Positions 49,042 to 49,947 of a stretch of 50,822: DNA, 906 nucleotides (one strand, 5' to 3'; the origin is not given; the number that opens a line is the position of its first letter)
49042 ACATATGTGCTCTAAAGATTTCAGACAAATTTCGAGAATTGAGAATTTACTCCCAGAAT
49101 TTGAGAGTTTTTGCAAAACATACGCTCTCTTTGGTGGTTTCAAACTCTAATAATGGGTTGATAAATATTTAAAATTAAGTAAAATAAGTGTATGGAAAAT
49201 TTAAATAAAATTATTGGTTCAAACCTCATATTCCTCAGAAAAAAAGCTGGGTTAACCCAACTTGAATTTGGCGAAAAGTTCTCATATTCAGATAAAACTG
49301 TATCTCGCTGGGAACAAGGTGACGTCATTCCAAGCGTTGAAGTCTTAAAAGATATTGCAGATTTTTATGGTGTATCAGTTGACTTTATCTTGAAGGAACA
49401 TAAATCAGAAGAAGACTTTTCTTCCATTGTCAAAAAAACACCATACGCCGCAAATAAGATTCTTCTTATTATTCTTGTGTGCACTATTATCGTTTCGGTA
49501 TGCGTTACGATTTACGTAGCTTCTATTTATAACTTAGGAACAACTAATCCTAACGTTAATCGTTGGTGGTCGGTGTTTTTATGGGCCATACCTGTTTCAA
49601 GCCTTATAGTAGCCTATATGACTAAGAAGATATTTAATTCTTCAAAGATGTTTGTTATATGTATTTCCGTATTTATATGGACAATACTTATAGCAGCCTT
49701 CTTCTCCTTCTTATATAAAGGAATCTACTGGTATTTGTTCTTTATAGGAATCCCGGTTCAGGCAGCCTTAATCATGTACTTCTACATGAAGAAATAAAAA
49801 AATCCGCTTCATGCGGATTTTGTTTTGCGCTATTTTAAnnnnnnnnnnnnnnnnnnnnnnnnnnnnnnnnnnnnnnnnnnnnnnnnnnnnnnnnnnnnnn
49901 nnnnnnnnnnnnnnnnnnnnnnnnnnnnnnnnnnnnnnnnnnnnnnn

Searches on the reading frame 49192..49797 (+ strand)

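Call 10: search_protein_families(library=pfam, proteins=[window:49192-49797:+], max_evalue=0.001)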
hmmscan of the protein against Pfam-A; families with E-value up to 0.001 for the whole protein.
window:49192-49797:+ (201 aa): 3 families
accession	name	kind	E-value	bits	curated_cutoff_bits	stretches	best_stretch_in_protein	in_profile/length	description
PF01381.28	HTH_3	-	2.3e-13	50.4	23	1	15-65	4-54/55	Helix-turn-helix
PF13560.12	HTH_31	-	5.4e-10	39.9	27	1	15-63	9-58/64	Helix-turn-helix domain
PF12844.13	HTH_19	-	0.00017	21.8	30.2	1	9-62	1-54/64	Helix-turn-helix domain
